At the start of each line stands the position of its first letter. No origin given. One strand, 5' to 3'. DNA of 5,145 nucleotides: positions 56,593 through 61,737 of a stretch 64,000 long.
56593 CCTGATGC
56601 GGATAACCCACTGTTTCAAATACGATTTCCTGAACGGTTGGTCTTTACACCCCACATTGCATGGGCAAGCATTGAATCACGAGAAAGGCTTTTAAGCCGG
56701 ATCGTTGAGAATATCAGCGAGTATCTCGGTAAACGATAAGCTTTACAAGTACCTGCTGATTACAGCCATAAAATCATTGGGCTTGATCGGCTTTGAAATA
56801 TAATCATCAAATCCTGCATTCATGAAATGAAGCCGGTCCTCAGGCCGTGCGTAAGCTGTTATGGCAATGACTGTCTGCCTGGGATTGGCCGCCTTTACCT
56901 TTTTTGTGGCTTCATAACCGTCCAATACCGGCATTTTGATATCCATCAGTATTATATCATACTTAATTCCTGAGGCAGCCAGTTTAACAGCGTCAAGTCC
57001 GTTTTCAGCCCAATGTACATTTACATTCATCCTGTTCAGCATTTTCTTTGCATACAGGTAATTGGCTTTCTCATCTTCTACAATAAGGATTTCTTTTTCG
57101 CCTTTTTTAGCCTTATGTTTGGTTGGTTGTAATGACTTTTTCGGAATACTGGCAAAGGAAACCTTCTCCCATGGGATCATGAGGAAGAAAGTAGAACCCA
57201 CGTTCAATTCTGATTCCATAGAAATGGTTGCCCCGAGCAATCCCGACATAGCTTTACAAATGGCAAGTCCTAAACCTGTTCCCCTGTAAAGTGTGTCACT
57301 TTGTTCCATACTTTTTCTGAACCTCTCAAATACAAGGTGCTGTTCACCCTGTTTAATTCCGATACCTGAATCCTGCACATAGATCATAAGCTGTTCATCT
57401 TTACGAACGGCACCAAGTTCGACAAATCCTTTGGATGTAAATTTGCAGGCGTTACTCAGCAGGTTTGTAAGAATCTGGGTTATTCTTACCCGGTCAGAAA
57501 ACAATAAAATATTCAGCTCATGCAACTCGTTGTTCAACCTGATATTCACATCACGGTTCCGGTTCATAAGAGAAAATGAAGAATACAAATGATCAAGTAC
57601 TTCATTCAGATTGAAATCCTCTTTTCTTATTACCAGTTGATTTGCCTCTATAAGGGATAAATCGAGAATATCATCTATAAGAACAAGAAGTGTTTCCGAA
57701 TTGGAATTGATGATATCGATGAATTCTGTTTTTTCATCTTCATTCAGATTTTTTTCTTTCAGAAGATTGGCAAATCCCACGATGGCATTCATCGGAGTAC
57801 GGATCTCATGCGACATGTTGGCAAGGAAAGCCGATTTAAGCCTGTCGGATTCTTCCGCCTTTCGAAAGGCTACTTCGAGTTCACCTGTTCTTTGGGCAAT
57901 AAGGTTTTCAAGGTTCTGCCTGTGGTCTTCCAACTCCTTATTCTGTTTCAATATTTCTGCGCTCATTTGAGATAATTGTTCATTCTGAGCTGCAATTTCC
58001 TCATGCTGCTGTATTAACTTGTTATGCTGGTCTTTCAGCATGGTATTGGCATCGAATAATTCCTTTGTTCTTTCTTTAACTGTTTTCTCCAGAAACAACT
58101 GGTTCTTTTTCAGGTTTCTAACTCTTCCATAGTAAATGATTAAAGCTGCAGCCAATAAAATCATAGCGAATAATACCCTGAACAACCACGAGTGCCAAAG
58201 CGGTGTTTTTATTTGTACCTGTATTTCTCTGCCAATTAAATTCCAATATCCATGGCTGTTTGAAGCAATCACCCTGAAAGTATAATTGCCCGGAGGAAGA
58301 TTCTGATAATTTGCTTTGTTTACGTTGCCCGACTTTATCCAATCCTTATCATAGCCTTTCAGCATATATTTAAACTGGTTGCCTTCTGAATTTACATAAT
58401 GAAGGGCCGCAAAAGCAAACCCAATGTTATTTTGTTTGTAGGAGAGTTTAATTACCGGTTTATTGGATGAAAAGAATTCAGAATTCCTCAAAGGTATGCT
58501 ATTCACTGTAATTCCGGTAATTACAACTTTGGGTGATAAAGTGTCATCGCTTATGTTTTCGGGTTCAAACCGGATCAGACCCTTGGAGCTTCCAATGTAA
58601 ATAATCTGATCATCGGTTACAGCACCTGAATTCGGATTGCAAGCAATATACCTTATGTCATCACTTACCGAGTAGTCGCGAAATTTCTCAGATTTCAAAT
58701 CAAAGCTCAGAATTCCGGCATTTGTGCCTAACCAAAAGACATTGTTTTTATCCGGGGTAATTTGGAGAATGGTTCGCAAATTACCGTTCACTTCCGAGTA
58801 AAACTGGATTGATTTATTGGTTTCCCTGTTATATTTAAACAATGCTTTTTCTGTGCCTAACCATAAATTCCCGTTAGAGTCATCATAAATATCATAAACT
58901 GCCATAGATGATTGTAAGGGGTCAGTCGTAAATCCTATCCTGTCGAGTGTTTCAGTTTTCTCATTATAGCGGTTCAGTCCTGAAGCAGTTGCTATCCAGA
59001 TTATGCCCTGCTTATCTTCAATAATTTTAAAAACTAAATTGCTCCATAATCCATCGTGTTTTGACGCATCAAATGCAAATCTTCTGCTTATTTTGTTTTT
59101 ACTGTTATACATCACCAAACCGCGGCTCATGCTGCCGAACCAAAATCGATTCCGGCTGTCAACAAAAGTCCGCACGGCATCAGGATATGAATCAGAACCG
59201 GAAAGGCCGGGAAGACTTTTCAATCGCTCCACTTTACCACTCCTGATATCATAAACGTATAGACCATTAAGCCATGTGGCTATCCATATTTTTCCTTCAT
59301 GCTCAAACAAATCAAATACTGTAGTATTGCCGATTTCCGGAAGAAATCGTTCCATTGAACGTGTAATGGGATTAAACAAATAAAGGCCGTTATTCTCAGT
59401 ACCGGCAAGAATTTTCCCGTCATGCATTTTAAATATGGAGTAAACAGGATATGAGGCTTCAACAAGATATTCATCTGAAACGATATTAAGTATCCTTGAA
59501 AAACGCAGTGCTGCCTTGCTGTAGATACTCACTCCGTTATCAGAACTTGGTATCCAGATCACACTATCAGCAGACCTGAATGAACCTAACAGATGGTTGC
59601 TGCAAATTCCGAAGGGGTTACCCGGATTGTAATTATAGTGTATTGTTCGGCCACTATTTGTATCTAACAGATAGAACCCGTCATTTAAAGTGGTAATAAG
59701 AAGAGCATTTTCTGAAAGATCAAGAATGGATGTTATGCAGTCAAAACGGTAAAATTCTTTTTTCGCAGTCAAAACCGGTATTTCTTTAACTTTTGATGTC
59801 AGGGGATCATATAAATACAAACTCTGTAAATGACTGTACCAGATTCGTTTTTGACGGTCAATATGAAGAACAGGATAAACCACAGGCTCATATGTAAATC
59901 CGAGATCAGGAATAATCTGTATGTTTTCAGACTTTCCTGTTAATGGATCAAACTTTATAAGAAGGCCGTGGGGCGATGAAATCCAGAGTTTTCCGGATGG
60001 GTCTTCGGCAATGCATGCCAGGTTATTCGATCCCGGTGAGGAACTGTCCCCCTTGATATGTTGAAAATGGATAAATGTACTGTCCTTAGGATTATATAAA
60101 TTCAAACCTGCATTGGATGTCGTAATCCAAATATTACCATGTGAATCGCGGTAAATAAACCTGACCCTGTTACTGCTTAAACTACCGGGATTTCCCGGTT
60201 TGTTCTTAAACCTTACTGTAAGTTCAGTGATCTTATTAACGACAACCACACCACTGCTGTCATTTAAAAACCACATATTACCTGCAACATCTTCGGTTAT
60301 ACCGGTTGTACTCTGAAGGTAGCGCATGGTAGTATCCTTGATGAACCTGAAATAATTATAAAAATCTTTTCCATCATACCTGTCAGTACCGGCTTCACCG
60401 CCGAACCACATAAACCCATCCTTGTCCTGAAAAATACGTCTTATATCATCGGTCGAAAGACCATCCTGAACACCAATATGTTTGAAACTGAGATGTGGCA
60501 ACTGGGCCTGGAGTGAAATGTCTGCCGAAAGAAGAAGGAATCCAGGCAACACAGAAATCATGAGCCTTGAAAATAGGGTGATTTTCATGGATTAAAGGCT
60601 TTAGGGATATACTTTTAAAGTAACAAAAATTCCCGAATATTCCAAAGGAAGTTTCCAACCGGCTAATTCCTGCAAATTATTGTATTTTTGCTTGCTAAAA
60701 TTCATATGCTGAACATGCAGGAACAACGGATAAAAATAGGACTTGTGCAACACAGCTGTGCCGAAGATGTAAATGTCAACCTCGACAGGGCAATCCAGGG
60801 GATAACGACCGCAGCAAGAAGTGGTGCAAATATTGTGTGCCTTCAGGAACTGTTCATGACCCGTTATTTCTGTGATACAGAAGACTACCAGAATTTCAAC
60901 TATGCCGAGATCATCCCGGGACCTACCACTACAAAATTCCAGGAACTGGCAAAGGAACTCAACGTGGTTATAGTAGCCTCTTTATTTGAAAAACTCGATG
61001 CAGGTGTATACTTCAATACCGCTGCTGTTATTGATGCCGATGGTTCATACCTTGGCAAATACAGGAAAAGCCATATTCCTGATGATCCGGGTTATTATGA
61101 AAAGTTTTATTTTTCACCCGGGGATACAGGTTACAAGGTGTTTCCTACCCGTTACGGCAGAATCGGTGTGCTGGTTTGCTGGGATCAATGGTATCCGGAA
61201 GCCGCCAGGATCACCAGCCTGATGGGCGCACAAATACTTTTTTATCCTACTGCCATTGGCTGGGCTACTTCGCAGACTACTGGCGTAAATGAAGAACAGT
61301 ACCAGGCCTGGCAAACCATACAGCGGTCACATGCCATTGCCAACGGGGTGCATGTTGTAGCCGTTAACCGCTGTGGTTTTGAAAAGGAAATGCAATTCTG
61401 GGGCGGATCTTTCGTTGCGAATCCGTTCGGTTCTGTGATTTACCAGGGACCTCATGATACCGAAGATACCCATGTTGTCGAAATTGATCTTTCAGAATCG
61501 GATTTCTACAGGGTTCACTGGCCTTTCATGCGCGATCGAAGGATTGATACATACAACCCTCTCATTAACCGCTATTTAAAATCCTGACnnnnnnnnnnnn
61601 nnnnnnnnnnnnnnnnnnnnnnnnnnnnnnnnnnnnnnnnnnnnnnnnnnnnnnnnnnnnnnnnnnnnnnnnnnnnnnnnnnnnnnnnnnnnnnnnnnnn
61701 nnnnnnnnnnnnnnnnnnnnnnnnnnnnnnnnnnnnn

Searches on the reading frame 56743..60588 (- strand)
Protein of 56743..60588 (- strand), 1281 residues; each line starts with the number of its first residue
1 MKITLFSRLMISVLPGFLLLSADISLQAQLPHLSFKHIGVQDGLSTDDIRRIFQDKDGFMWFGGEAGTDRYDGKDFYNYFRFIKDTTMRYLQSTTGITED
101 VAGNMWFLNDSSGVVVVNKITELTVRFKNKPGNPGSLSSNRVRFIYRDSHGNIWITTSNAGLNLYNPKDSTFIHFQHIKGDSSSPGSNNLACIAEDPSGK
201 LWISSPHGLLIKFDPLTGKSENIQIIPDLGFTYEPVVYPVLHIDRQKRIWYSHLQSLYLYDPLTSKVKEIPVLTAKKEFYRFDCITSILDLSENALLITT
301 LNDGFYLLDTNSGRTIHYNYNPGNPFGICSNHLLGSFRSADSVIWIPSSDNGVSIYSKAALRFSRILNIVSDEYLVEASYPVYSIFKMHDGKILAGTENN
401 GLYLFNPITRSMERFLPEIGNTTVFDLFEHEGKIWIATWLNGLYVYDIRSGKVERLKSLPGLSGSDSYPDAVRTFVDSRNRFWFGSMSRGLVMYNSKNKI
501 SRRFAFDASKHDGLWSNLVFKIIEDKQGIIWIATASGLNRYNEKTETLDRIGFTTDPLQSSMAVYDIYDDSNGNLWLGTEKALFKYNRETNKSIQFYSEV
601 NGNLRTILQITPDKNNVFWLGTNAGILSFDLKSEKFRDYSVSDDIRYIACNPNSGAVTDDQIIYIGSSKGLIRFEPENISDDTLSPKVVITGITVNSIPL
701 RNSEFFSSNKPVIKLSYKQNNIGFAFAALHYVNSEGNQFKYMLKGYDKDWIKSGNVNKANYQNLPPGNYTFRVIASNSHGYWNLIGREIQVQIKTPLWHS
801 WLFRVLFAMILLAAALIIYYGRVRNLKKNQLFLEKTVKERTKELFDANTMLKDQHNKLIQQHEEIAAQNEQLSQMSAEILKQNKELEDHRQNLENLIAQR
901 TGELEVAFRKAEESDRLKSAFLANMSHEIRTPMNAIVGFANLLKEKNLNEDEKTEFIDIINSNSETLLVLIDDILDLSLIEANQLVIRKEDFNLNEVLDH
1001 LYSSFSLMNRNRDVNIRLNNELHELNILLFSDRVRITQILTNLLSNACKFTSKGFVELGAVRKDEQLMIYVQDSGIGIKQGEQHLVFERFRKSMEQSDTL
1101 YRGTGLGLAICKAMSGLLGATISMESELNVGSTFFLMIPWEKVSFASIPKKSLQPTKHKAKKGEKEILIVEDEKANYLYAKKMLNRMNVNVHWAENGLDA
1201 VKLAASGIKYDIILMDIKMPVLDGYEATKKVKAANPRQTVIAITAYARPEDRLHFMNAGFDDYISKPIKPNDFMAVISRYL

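Call 64: search_protein_families(library=pfam, proteins=[window:56743-60588:-], max_evalue=0.00001)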
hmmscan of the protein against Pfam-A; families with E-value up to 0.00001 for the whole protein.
window:56743-60588:- (1281 aa): 6 families
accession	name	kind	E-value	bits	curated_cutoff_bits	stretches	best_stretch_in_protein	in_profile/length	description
PF07494.17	Reg_prop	-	4.4e-34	112.6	20.4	0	560-580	3-23/24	Two component regulator propeller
PF00072.30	Response_reg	-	1.3e-24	86.9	30.2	1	1167-1277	1-110/111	Response regulator receiver domain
PF02518.31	HATPase_c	-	1.1e-20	74.5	26.4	1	1032-1140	2-109/111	Histidine kinase-, DNA gyrase B-, and HSP90-like ATPase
PF00512.31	HisKA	-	2.8e-18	66.2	26.9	1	918-982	2-65/66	His Kinase A (phospho-acceptor) domain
PF07495.19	Y_Y_Y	-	3.7e-16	59.2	26.6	1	731-794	2-65/65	Y_Y_Y domain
PF08450.18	SGL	-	8.1e-07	29.3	26.3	0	429-492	48-109/246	SMP-30/Gluconolactonase/LRE-like region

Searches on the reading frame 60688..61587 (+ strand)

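Call 64: search_protein_families(library=pfam, proteins=[window:60688-61587:+], max_evalue=0.00001)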
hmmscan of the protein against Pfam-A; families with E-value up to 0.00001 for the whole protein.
window:60688-61587:+ (299 aa): 1 family
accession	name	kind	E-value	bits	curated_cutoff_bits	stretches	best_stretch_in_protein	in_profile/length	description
PF00795.27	CN_hydrolase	-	1.6e-61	208.3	23.2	1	16-273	1-253/256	Carbon-nitrogen hydrolase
